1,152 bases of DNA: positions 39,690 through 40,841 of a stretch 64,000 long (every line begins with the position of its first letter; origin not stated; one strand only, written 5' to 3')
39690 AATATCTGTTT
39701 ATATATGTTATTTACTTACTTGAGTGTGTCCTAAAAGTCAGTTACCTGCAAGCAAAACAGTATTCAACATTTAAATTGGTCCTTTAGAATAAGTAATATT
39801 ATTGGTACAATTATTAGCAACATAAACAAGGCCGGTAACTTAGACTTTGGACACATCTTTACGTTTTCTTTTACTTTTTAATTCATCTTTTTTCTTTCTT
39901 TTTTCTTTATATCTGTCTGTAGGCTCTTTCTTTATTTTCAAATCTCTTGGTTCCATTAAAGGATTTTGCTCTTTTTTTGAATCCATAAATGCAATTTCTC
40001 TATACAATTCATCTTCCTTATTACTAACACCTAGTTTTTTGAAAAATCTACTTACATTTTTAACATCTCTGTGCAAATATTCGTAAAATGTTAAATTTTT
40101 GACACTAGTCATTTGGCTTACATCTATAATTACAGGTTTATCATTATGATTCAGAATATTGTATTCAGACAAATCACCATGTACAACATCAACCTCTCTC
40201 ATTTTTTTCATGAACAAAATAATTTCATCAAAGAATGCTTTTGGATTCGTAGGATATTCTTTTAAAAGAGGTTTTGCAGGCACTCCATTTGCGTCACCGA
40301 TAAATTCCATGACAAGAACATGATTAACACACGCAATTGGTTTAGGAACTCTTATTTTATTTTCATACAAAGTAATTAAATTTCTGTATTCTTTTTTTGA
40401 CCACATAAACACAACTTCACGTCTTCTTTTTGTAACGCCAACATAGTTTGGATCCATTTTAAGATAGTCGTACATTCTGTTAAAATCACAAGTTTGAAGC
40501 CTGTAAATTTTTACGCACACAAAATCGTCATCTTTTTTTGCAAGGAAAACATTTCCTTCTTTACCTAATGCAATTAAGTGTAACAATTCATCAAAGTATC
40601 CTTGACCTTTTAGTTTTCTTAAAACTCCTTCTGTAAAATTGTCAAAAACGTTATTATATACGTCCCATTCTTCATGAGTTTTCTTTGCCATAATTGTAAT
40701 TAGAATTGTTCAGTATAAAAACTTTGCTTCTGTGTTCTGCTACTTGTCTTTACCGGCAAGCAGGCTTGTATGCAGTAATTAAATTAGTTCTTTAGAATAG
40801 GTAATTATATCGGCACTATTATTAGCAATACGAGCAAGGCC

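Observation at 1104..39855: The terminal arms co-vary within each copy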

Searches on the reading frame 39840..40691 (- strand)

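Call 85: search_protein_families(library=ncbifam, proteins=[window:39840-40691:-], max_evalue=0.01)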
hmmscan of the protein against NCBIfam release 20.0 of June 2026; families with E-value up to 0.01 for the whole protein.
window:39840-40691:- (283 aa): 10 families
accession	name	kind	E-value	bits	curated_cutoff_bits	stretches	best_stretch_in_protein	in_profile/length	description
NF041310.1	Prot_Kin_Rio1_Halo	equivalog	1.1e-54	185.7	480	1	4-229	49-273/273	serine/threonine-protein kinase Rio1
NF041645.1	prot_kin_PA4780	equivalog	5.3e-31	107.9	350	1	24-232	7-228/274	PA4780 family RIO1-like protein kinase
TIGR03724.2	arch_bud32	equivalog_domain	3.6e-07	29.9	125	1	99-192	41-129/193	KEOPS complex kinase/ATPase Bud32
NF011463.0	PRK14879.1-4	equivalog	9.8e-07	28.4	188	1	98-191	65-157/237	Kae1-associated kinase Bud32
NF002475.0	PRK01723.1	equivalog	4.3e-06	25.9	142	1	99-221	89-215/241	3-deoxy-D-manno-octulosonic acid kinase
NF011460.0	PRK14879.1-1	equivalog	3.7e-05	23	199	1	99-219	59-186/232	Kae1-associated kinase Bud32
NF007174.0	PRK09605.1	equivalog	0.00027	19.5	447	1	99-193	384-472/535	bifunctional N(6)-L-threonylcarbamoyladenine synthase/serine/threonine protein kinase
NF002354.0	PRK01318.2-1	equivalog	0.0004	19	1094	1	181-263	167-250/548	membrane protein insertase YidC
NF011461.0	PRK14879.1-2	equivalog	0.0012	18.6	372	1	98-199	50-151/225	Kae1-associated kinase Bud32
NF011464.0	PRK14879.1-7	equivalog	0.0046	16.7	246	0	120-191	77-146/221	Kae1-associated kinase Bud32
